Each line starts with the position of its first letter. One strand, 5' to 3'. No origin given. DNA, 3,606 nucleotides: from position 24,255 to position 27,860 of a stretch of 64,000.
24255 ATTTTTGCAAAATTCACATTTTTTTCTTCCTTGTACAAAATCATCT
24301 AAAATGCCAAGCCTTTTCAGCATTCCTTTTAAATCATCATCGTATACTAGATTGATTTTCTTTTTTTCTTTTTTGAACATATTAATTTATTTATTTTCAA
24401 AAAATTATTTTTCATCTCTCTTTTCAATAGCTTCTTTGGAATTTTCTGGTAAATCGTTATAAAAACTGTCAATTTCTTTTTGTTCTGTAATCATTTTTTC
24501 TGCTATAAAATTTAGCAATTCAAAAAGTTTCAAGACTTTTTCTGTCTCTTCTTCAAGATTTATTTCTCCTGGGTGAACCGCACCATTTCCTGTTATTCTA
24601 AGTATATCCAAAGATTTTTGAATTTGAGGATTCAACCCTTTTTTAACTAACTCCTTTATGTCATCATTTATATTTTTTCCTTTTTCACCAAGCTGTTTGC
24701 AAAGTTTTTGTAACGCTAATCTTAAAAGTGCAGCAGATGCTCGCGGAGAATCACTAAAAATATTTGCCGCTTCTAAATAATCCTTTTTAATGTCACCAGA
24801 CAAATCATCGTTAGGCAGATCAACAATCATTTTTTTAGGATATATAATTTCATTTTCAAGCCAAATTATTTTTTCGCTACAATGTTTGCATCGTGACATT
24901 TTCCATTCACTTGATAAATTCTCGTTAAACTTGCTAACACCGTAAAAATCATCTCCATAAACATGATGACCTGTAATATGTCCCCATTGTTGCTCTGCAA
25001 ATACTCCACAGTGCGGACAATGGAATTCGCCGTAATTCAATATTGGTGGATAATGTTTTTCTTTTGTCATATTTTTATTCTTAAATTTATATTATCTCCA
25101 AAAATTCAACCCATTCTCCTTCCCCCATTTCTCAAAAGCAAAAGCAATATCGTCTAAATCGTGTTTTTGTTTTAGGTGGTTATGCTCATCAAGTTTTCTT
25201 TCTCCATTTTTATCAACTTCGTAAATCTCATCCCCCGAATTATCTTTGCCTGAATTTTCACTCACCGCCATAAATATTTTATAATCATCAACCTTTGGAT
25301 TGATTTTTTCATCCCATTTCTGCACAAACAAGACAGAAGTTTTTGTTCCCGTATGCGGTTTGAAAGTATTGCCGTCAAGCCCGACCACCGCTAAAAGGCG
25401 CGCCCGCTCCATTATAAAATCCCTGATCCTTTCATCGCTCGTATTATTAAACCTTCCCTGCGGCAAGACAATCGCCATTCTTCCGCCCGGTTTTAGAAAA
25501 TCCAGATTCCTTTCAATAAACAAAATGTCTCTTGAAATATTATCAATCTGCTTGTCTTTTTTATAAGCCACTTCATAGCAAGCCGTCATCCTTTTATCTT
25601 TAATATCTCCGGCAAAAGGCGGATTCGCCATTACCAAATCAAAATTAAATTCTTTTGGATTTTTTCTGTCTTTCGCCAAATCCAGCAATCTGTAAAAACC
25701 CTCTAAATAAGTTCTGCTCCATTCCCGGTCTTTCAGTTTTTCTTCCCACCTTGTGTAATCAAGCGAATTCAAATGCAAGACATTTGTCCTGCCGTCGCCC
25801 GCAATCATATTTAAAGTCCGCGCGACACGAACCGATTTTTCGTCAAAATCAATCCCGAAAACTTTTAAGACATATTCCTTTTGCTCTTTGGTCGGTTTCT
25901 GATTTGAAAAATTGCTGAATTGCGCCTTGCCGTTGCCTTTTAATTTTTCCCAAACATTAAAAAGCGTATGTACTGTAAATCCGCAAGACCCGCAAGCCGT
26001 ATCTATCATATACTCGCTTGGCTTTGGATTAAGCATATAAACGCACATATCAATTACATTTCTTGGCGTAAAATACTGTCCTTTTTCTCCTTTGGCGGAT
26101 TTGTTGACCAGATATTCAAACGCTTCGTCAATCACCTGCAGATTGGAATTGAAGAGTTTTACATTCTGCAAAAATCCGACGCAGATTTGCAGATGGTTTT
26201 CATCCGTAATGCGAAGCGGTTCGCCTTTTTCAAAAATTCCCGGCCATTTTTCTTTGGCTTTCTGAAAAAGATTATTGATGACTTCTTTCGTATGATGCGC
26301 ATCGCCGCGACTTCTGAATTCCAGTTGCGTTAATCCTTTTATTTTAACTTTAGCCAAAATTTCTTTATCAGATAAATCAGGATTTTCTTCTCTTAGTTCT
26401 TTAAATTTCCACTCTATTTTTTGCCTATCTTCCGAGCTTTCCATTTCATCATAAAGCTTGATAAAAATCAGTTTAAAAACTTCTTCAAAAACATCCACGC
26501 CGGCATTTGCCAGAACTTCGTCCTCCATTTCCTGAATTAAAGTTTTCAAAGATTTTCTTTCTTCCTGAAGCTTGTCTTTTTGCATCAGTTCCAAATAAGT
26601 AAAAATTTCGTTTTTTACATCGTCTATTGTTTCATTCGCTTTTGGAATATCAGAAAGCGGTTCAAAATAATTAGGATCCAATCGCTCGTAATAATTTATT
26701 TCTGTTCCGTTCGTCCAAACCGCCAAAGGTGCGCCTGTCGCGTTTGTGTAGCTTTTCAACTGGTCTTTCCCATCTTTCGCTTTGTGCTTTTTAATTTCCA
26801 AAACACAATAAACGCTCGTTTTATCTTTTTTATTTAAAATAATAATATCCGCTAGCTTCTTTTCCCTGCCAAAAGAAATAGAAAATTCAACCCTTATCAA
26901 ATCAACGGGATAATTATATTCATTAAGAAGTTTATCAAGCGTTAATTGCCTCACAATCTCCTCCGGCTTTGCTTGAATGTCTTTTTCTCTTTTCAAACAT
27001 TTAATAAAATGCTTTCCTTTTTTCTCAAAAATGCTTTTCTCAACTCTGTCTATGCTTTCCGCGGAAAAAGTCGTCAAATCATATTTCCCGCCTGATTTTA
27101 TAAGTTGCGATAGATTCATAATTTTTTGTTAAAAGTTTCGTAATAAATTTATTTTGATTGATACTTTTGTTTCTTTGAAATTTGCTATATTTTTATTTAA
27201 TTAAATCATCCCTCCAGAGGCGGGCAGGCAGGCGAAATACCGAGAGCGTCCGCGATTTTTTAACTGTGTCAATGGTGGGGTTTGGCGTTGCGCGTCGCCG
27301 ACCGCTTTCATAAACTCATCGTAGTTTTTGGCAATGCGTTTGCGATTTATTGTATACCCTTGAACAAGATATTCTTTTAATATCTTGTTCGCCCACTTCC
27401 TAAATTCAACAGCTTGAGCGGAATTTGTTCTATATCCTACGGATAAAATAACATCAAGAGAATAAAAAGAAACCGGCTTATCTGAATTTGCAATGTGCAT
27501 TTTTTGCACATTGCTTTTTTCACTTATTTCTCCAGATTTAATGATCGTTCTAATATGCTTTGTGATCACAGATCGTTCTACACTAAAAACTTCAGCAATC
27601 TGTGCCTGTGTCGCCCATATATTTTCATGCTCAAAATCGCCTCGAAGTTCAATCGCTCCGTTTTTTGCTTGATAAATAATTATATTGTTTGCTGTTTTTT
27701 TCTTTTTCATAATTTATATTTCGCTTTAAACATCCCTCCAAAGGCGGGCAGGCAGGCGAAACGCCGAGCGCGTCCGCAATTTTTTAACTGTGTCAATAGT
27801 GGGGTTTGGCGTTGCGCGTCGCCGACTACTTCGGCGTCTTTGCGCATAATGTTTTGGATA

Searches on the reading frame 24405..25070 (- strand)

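Call 24: search_protein_families(library=ncbifam, proteins=[window:24405-25070:-], max_evalue=0.001)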
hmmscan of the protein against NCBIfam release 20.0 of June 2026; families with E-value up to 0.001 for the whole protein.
window:24405-25070:- (221 aa): 0 families

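Call 87: search_protein_families(library=pfam, proteins=[window:24405-25070:-], max_evalue=0.001)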
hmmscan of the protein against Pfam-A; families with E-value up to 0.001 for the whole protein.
window:24405-25070:- (221 aa): 1 family
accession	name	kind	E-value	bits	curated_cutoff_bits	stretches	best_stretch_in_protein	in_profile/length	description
PF13643.11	DUF4145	-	1.1e-17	64.3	23.1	1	100-184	2-88/88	Domain of unknown function (DUF4145)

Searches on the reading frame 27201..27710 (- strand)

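Call 87: search_protein_families(library=pfam, proteins=[window:27201-27710:-], max_evalue=0.001)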
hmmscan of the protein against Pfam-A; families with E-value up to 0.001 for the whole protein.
window:27201-27710:- (169 aa): 1 family
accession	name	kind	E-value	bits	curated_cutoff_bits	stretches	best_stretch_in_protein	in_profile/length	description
PF13310.11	Virulence_RhuM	-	2.9e-19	69.8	33.7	1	67-128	8-69/252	Virulence protein RhuM family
